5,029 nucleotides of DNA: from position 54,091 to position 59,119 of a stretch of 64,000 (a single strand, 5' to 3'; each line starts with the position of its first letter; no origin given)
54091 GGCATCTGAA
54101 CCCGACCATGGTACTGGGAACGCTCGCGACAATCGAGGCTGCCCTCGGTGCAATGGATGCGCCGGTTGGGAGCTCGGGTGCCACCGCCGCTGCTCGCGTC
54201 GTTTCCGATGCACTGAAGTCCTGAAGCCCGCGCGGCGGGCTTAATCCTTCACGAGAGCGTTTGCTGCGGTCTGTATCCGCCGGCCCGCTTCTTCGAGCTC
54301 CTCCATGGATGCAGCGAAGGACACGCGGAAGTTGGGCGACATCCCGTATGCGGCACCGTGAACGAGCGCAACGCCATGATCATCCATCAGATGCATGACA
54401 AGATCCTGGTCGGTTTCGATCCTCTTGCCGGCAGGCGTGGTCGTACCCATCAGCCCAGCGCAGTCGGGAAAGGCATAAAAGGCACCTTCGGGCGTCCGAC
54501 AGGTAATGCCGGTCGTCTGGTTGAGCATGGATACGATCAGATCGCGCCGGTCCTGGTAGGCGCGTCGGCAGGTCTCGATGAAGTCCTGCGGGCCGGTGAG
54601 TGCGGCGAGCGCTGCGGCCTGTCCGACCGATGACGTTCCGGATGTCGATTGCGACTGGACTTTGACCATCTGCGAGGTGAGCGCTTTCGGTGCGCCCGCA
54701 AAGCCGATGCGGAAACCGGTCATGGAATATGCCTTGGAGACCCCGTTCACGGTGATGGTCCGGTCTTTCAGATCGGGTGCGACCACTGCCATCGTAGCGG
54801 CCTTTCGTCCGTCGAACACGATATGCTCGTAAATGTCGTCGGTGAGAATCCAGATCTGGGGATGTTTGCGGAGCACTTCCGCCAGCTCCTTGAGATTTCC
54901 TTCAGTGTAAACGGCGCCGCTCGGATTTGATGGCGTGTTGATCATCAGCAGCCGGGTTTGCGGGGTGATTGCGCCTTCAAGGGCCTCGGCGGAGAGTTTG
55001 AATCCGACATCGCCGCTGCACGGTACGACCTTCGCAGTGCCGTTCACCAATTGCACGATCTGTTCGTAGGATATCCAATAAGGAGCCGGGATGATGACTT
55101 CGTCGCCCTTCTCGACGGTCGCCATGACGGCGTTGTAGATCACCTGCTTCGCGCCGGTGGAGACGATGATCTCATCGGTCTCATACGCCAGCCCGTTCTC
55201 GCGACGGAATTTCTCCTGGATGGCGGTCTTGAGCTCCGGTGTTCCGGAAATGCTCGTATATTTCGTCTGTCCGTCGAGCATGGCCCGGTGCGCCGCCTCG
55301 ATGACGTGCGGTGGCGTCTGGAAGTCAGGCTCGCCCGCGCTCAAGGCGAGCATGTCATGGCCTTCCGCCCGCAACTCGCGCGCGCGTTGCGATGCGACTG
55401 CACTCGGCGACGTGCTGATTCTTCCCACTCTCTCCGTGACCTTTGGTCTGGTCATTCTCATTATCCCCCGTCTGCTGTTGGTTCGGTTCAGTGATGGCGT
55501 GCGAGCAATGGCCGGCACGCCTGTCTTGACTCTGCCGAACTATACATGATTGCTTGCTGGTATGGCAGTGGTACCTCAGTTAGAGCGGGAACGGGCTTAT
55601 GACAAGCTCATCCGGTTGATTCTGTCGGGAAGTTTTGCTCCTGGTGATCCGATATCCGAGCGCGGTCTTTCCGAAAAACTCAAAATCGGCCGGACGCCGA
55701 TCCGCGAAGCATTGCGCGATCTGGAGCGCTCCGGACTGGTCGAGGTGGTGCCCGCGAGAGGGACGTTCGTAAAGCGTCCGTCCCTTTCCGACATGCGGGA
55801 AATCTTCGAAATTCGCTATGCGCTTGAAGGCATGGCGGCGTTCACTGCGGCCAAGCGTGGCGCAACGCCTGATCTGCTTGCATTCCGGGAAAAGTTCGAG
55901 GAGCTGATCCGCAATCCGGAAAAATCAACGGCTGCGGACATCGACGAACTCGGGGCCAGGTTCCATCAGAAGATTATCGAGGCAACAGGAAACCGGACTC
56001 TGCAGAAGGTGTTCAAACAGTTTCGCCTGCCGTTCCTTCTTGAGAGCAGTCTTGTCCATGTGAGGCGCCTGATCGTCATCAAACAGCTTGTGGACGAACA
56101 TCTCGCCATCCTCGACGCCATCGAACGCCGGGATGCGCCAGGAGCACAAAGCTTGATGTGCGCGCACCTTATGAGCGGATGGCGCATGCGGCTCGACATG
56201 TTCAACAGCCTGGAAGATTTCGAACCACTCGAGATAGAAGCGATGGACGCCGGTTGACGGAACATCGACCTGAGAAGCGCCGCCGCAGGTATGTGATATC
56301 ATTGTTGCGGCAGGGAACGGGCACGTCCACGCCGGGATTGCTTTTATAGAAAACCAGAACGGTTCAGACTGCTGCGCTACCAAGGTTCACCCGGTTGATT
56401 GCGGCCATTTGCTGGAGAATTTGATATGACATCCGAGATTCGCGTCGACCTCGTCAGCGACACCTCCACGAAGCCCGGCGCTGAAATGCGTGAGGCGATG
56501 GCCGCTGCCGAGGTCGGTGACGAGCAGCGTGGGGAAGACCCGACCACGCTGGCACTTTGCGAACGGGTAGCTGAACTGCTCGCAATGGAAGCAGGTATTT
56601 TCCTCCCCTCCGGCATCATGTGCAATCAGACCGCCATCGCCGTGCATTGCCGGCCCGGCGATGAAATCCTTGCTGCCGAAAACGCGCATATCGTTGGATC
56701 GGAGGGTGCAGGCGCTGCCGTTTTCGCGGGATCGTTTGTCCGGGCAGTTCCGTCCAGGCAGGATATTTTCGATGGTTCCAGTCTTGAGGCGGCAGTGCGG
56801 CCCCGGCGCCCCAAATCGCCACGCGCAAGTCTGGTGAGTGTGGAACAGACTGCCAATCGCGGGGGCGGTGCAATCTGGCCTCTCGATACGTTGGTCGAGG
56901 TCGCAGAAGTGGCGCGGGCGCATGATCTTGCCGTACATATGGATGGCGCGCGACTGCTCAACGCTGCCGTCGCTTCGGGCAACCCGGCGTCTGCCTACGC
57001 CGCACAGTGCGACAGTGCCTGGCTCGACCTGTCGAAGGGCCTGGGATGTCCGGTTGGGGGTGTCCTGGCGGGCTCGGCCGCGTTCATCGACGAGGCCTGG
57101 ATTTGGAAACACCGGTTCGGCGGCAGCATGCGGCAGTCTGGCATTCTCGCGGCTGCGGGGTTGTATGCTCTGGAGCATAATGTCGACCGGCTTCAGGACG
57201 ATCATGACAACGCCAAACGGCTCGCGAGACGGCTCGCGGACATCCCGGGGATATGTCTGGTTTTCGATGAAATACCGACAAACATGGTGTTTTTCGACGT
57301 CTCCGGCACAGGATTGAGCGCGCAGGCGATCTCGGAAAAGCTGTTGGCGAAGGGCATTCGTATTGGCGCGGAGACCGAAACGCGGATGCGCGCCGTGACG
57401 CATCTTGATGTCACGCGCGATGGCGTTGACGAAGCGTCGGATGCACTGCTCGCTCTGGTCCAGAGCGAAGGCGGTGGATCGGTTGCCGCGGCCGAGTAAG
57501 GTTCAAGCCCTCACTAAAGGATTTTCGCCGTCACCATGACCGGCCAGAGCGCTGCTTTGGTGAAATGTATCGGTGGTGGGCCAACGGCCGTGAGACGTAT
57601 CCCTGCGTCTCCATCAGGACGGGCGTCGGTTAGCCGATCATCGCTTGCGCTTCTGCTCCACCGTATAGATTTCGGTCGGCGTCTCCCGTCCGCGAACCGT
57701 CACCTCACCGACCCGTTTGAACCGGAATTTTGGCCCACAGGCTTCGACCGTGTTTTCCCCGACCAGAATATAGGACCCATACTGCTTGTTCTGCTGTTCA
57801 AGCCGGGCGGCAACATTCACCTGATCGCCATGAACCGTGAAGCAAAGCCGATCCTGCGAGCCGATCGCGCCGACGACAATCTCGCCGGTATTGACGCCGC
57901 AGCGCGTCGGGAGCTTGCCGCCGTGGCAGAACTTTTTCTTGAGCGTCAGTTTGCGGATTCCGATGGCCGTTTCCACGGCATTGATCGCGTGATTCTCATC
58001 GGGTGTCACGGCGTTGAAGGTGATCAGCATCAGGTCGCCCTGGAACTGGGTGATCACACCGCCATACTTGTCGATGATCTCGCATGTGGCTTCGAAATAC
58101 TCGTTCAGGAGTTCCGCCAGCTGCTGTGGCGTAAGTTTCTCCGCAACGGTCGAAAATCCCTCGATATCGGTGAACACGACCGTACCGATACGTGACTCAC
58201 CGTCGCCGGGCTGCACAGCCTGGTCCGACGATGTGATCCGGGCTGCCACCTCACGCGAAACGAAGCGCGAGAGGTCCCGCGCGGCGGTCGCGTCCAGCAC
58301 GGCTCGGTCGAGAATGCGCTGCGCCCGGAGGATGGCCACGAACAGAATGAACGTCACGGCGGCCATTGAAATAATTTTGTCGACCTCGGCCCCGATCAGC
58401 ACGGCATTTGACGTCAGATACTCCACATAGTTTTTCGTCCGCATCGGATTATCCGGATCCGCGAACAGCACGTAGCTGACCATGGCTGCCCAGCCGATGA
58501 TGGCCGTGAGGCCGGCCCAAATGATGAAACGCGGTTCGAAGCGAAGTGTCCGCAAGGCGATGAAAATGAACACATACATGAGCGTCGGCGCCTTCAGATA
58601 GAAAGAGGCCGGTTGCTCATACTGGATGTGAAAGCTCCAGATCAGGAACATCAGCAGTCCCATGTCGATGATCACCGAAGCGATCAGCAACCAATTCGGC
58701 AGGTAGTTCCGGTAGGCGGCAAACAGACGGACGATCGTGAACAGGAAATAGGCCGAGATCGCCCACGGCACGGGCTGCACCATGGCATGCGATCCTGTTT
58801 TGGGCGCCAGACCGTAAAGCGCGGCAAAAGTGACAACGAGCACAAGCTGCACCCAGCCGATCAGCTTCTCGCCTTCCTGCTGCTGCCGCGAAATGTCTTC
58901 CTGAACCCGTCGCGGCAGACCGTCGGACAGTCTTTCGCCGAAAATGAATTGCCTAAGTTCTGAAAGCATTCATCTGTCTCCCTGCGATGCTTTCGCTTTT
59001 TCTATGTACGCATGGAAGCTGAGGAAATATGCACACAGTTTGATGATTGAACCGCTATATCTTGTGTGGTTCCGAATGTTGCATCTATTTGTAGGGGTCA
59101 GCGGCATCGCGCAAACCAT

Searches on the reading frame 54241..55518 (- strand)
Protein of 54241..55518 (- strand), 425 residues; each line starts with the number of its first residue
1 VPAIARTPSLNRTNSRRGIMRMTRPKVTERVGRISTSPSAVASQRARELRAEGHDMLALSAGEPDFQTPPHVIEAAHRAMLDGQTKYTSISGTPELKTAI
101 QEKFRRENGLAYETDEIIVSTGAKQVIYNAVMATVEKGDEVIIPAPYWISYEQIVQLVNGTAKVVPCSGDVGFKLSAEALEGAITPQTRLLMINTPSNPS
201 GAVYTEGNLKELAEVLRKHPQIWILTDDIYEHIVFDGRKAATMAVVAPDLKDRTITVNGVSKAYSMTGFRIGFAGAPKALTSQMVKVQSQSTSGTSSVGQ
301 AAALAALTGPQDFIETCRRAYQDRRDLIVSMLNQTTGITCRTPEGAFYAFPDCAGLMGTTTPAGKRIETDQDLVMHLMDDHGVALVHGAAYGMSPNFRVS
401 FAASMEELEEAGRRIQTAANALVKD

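Call 50: search_protein_families(library=pfam, proteins=[window:54241-55518:-], max_evalue=0.00001)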
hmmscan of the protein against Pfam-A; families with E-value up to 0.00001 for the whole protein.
window:54241-55518:- (425 aa): 1 family
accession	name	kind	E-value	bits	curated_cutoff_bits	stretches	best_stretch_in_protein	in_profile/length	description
PF00155.27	Aminotran_1_2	-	1.4e-76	258.5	19.7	1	55-415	2-361/361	Aminotransferase class I and II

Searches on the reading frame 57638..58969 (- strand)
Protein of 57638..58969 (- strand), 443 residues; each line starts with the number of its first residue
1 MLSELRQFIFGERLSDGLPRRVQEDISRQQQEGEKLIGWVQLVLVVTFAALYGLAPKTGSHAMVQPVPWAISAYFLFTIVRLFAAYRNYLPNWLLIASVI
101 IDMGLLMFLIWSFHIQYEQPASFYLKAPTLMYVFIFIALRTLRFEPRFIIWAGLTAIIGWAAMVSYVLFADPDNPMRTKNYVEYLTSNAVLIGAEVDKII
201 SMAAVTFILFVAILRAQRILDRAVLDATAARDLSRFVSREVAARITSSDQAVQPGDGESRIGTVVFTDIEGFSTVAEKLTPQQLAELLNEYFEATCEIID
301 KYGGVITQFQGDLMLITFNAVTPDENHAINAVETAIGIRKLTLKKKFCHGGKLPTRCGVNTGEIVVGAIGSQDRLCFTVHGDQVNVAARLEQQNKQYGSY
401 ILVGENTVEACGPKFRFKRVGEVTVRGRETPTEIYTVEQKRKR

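Call 49: search_protein_families(library=pfam, proteins=[window:57638-58969:-], max_evalue=0.00001)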
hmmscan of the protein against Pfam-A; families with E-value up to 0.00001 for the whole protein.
window:57638-58969:- (443 aa): 1 family
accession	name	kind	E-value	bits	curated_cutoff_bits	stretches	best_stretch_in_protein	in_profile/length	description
PF00211.25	Guanylate_cyc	-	2.8e-23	82.9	21.9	1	263-437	10-181/183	Adenylate and Guanylate cyclase catalytic domain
